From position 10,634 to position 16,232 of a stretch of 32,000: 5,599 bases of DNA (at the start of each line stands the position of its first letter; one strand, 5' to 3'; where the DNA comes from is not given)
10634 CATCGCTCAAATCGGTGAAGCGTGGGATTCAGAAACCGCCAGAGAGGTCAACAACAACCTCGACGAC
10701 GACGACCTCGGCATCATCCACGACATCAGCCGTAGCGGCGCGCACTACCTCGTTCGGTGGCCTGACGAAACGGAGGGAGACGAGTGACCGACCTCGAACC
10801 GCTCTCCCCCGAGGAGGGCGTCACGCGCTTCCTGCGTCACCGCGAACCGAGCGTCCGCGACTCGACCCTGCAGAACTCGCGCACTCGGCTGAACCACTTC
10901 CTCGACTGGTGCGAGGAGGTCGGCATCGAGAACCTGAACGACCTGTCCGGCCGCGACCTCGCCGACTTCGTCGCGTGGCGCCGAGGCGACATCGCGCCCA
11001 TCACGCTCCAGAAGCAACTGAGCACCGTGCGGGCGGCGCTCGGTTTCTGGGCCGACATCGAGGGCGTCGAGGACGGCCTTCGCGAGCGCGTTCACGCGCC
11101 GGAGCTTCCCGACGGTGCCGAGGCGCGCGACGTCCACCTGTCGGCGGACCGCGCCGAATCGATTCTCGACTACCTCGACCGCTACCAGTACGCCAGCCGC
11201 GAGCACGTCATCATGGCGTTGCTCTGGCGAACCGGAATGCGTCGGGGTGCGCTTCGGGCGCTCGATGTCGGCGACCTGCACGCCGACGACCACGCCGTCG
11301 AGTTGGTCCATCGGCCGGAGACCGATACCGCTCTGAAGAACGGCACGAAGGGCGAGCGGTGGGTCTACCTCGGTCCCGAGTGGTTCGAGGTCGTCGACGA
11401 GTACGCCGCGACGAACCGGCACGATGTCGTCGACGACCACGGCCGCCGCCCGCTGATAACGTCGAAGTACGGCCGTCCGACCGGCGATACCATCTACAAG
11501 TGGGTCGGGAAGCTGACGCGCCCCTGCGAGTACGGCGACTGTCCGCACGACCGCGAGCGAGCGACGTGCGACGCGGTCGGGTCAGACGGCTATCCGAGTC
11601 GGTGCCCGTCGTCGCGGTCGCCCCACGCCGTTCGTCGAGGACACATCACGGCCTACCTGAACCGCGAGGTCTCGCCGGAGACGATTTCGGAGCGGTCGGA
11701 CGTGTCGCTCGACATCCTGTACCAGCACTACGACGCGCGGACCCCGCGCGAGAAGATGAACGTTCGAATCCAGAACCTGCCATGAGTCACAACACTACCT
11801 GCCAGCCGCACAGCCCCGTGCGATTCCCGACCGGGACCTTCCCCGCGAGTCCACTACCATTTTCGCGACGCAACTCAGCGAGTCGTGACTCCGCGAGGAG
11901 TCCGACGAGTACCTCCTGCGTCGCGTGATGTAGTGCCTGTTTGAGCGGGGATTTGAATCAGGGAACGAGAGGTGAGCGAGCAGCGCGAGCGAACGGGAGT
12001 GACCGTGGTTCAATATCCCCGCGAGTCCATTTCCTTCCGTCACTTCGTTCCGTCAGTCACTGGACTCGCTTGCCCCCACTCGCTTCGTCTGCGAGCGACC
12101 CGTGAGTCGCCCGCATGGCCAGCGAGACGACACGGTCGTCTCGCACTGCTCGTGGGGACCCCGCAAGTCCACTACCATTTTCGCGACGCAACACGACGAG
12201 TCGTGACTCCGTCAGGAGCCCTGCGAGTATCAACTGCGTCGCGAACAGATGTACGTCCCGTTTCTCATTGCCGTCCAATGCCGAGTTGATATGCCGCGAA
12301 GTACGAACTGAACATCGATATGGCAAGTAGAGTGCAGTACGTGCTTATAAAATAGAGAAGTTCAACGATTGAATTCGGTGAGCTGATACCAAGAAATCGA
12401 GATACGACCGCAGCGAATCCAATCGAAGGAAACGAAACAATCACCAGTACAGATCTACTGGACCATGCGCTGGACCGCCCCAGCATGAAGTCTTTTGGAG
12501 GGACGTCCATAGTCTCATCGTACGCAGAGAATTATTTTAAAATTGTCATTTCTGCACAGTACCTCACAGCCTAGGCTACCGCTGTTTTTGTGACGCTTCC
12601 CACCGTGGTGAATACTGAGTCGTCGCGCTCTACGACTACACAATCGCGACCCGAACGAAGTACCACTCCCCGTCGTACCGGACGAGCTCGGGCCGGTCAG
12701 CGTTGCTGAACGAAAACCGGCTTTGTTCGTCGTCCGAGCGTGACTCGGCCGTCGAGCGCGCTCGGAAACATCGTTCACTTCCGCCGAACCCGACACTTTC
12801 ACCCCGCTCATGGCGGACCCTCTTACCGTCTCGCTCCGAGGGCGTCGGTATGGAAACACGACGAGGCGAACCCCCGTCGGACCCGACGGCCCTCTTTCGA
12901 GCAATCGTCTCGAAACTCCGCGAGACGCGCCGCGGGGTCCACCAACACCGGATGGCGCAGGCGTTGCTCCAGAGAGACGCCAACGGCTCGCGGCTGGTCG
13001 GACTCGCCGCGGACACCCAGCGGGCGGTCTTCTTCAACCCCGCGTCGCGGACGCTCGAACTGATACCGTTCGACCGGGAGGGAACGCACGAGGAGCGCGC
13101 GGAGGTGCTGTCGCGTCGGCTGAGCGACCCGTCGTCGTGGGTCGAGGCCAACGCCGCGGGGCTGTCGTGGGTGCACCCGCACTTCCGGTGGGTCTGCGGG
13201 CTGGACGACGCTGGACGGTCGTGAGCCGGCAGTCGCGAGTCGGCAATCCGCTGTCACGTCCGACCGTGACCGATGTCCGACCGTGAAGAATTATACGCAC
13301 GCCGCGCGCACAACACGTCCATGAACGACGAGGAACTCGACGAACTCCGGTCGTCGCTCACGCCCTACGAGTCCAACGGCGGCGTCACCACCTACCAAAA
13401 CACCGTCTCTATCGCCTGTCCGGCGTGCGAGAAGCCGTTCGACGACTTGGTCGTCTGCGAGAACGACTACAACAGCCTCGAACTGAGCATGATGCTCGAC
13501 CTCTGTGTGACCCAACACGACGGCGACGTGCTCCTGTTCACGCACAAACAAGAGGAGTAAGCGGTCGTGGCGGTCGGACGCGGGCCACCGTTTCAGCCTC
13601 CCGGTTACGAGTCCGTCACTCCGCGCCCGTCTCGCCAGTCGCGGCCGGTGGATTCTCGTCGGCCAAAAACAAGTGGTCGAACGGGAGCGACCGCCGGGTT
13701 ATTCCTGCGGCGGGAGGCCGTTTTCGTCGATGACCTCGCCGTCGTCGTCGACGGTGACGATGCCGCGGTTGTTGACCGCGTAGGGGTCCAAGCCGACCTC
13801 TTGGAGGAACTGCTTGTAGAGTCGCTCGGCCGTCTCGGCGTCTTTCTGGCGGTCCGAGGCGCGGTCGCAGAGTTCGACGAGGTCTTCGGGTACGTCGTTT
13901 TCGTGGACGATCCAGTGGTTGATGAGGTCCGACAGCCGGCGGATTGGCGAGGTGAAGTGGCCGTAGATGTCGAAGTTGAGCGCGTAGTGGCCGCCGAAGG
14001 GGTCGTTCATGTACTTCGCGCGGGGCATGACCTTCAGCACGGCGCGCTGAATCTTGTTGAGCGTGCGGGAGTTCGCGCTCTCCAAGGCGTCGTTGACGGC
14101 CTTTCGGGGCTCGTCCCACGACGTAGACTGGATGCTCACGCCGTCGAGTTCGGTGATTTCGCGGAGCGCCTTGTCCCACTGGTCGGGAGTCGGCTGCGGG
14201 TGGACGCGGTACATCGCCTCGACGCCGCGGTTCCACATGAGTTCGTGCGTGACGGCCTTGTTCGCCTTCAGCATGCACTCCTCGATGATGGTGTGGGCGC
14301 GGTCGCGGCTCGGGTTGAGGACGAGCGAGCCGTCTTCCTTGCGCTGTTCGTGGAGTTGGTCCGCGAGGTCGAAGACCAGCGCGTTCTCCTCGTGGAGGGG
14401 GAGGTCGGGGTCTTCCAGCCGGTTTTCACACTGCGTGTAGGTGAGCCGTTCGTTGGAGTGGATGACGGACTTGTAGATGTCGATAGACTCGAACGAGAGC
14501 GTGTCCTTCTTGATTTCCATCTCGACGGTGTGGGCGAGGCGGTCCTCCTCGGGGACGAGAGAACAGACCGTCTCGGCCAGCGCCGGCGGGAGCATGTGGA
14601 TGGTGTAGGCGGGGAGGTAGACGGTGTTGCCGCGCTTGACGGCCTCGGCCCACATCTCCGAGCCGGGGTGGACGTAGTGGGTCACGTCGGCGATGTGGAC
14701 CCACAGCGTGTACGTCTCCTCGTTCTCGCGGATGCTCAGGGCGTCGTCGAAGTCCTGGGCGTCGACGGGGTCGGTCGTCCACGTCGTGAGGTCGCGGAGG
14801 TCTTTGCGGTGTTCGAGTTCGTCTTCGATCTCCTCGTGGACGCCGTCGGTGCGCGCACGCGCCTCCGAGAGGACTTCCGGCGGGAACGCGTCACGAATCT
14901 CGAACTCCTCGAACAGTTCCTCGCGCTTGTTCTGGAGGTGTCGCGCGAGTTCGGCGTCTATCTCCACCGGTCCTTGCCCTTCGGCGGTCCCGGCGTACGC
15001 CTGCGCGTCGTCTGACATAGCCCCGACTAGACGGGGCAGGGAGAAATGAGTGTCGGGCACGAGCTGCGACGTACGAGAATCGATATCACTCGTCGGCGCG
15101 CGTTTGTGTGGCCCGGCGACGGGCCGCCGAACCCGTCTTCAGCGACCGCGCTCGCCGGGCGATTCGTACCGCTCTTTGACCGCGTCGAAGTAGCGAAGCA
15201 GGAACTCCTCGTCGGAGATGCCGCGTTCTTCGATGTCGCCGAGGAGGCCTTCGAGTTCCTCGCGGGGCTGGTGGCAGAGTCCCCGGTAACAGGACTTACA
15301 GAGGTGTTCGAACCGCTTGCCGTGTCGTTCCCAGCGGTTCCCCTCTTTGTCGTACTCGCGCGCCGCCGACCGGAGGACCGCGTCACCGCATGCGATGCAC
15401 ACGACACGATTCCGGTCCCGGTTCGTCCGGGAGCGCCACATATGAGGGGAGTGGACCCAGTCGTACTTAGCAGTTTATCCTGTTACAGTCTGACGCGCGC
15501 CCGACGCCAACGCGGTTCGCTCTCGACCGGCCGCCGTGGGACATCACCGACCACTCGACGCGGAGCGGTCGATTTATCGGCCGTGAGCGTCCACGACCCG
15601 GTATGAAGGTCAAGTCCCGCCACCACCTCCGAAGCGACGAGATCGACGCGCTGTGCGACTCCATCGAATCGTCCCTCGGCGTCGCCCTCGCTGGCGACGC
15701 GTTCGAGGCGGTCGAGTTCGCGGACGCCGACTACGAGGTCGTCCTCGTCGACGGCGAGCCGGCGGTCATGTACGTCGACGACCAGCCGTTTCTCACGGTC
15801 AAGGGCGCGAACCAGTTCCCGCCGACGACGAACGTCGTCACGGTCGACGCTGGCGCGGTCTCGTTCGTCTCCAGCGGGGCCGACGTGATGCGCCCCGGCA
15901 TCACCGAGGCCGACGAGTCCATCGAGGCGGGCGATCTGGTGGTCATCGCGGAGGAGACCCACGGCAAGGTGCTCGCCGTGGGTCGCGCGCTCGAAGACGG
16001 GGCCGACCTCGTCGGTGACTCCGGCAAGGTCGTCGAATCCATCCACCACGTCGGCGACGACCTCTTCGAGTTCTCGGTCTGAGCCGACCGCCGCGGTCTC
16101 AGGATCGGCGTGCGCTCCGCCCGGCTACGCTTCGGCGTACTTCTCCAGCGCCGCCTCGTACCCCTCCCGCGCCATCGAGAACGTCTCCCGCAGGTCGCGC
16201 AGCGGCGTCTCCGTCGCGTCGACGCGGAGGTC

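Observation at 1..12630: Composite integrated element with a module layout I cannot assign to a known haloarchaeal virus or plasmid type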

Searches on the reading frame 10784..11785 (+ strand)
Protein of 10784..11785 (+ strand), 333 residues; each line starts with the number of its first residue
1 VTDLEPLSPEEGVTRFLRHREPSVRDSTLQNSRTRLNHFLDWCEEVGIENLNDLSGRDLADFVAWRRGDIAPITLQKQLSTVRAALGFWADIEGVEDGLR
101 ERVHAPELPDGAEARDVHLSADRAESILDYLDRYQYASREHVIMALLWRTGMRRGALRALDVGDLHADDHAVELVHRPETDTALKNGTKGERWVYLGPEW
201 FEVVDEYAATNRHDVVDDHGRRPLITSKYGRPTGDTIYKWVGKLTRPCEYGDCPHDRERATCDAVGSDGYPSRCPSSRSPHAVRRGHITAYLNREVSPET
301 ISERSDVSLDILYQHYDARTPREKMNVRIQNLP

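Call 7: search_protein_families(library=pfam, max_evalue=0.1, proteins=[window:10784-11785:+])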
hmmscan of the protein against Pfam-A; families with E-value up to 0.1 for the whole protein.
window:10784-11785:+ (333 aa): 2 families
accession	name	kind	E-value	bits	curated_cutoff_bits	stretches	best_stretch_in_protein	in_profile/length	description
PF00589.27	Phage_integrase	-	5.7e-07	29.9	27.1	1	119-305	3-154/172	Phage integrase family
PF02899.23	Phage_int_SAM_1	-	1.2e-06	29.1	22.3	1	22-84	12-74/83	Phage integrase, N-terminal SAM-like domain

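Call 86: search_dna_similar(query=window:10784-11785:+, collection=phages, mode=protein, max_evalue=0.001, max_rows=15)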
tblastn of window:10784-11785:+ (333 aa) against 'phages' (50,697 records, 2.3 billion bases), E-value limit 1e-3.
Records with a match: 13; places in all: 13; records where one place covers at least 80% of the query: 12.
Best place of each record, by identity: 60-80% 1; <60% 12.
By first word of the organism name: Halorubrum 5; Haloarcula 3; Saline 2; Haloferax 2; Geobacillus 1.
By host as written in the record: Haloarcula hispanica 3; Natrinema sp. J7-1 2; - 2; Halorubrum sp. 2; Haloferax gibbonsii Ma2.38 1; Haloferax sp. Atlit 48N 1; Halorubrum coriense 1; Geobacillus kaustophilus ATCC 8005 1.
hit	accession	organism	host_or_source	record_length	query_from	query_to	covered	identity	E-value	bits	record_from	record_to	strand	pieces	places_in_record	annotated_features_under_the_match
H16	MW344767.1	Haloarcula virus Harhisp1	Haloarcula hispanica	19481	3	332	99%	65.6%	4e-142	449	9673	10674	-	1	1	XerC/D-like integrase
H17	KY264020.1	Haloarcula hispanica pleomorphic virus 4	Haloarcula hispanica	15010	2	333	100%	45.0%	6e-83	279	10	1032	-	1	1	integrase | hypothetical protein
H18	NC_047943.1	Haloarcula hispanica pleomorphic virus 4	Haloarcula hispanica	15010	2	333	100%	45.0%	6e-83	279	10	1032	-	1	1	tyrosine-type recombinase/integrase | hypothetical protein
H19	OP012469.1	Saline Natrinema sp. J7-1 virus 2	Natrinema sp. J7-1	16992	3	333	99%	44.9%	8e-80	270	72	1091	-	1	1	site-specific integrase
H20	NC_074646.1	Saline Natrinema sp. J7-1 virus 2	Natrinema sp. J7-1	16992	3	333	99%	44.9%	8e-80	270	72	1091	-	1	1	site-specific integrase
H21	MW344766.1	Haloferax virus Halfgib1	Haloferax gibbonsii Ma2.38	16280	4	333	99%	42.9%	2e-70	243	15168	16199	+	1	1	int: XerC/D-like integrase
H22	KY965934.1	Halorubrum pleomorphic virus 9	haloarchaeal strain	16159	3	333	99%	42.5%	2e-78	266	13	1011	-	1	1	integrase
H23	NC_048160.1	Halorubrum pleomorphic virus 9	haloarchaeal strain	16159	3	333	99%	42.5%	2e-78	266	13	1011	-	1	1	site-specific integrase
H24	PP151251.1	Haloferax phage LSV-48N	Haloferax sp. Atlit 48N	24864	7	328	97%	40.0%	6e-65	227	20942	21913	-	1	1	integrase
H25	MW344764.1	Halorubrum virus Humcor2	Halorubrum coriense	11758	7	324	95%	39.4%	9e-66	229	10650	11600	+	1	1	XerC/D-like integrase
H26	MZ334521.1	Halorubrum tailed virus 25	Halorubrum sp.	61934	16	332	95%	35.5%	7e-56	201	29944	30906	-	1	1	integrase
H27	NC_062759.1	Halorubrum tailed virus 25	Halorubrum sp.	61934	16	332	95%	35.5%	7e-56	201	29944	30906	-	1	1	integrase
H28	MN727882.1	Geobacillus phage GBK1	Geobacillus kaustophilus ATCC 8005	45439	39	174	41%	29.7%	3e-4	49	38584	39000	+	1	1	site-specific recombinase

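Call 87: get_annotated_region(hit=H16, flank=10000)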
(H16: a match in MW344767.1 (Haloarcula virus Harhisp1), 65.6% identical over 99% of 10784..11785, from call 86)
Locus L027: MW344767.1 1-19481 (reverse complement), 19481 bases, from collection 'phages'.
description: Haloarcula virus Harhisp1, complete genome.
organism: Haloarcula virus Harhisp1 (NCBI taxid 2809246)
taxonomy: Viruses; Monodnaviria; Trapavirae; Saleviricota; Huolimaviricetes; Haloruvirales; Pleolipoviridae
host: Haloarcula hispanica; source: -; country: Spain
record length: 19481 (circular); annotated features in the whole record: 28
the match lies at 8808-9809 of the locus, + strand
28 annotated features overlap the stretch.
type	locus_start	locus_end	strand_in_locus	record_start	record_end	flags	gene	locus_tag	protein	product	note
CDS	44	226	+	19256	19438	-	-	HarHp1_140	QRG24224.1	hypothetical protein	-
CDS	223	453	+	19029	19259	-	-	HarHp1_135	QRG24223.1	hypothetical protein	-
CDS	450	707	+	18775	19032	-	-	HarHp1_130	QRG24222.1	hypothetical protein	similar to hypothetical protein AVP39972 [Halorubrum pleomorphic virus 9]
CDS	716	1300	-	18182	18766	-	-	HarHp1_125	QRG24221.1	hypothetical protein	-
CDS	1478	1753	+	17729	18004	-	-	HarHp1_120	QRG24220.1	CopG family protein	-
CDS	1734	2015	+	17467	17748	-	-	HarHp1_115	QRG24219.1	RelE/ParE toxin domain family protein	-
CDS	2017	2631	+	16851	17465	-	-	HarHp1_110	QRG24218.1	hypothetical protein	predicted N-terminal transmembrane domain (Phobius)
CDS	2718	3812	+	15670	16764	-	-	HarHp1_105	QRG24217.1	hypothetical protein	-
CDS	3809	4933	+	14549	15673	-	-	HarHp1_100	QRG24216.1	hypothetical protein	-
CDS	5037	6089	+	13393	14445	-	rep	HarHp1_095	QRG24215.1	Orc1-type DNA replication protein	Orc1-type DNA replication protein Rep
CDS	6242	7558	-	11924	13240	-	-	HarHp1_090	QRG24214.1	YjbI family pentapeptide-repeat protein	predicted C-terminal transmembrane domain (Phobius); pentapeptide repeat protein (IPR001646)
CDS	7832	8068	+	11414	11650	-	-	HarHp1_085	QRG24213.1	hypothetical protein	-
CDS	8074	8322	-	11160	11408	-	-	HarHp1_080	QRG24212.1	winged helix DNA-binding domain protein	-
CDS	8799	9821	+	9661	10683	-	-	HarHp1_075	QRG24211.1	XerC/D-like integrase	-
misc_recomb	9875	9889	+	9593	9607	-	-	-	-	-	attP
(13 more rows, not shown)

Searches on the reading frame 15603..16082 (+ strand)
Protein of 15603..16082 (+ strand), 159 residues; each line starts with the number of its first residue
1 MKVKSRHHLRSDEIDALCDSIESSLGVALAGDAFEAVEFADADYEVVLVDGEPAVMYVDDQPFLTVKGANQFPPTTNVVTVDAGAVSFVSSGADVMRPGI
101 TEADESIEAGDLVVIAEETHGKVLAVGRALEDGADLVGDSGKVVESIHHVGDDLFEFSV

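Call 21: find_encoding_contigs(protein=window:15603-16082:+, flank=10000, max_places=10)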
Protein window:15603-16082:+ (159 aa): 24 contigs read that carry it; 10 places shown.
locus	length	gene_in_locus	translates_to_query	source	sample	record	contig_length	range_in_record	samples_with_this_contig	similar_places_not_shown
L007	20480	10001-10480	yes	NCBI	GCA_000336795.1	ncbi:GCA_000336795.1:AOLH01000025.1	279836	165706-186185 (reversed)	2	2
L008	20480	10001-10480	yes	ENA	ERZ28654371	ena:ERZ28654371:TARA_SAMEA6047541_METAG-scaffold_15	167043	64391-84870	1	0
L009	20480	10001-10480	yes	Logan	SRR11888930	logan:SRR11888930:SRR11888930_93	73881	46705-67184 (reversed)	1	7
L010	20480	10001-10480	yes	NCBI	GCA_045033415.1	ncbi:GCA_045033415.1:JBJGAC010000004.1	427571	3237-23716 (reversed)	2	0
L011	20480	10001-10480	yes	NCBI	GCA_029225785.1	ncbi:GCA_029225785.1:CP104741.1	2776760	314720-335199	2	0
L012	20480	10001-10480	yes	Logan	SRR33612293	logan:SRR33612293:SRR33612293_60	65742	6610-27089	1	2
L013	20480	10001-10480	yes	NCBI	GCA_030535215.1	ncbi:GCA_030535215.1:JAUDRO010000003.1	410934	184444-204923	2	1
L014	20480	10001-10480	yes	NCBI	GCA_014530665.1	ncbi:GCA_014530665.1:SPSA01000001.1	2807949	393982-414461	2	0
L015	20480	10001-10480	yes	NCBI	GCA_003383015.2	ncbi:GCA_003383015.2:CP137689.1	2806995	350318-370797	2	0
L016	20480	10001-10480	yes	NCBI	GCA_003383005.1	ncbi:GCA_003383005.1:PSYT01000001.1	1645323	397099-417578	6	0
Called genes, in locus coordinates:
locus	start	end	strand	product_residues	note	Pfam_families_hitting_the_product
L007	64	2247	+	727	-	PF00009:GTP_EFTU, PF22042:EF-G_D2, PF03144:GTP_EFTU_D2, PF14492:EFG_III, PF03764:EFG_IV, PF00679:EFG_C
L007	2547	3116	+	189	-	PF01842:ACT (faint), PF26798:ACT_10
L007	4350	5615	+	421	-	PF00009:GTP_EFTU, PF01926:MMR_HSR1 (faint), PF03144:GTP_EFTU_D2, PF03143:GTP_EFTU_D3, PF22594:GTP-eEF1A_C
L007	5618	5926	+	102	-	PF00338:Ribosomal_S10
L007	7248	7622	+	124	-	-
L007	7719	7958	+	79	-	PF24110:DUF7385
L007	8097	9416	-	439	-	PF00773:RNB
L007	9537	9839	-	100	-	PF24443:DUF7562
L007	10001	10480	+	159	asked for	PF01472:PUA, PF26292:PUA_elF2D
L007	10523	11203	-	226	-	PF06267:DUF1028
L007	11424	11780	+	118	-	PF04472:SepF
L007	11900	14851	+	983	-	PF00005:ABC_tran (faint), PF02463:SMC_N (faint), PF13191:AAA_16 (faint), PF13555:AAA_29 (faint), PF20703:nSTAND1 (faint), PF17760:UvrA_inter, PF00684:DnaJ_CXXCXGXG (faint), PF17755:UvrA_DNA-bind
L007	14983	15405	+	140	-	PF26248:DUF8059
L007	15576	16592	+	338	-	PF14870:PSII_BNR (faint), PF15902:Sortilin-Vps10 (faint), PF25852:DUF6242_C (faint), PF02012:BNR (faint)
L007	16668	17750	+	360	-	PF01266:DAO (faint), PF01494:FAD_binding_3, PF05834:Lycopene_cycl (faint), PF07992:Pyr_redox_2 (faint)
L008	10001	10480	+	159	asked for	PF01472:PUA, PF26292:PUA_elF2D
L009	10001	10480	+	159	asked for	PF01472:PUA, PF26292:PUA_elF2D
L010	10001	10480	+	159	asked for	PF01472:PUA, PF26292:PUA_elF2D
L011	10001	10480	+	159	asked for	PF01472:PUA, PF26292:PUA_elF2D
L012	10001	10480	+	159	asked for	PF01472:PUA, PF26292:PUA_elF2D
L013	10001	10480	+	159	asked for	PF01472:PUA, PF26292:PUA_elF2D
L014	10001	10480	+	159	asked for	PF01472:PUA, PF26292:PUA_elF2D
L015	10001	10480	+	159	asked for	PF01472:PUA, PF26292:PUA_elF2D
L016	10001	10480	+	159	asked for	PF01472:PUA, PF26292:PUA_elF2D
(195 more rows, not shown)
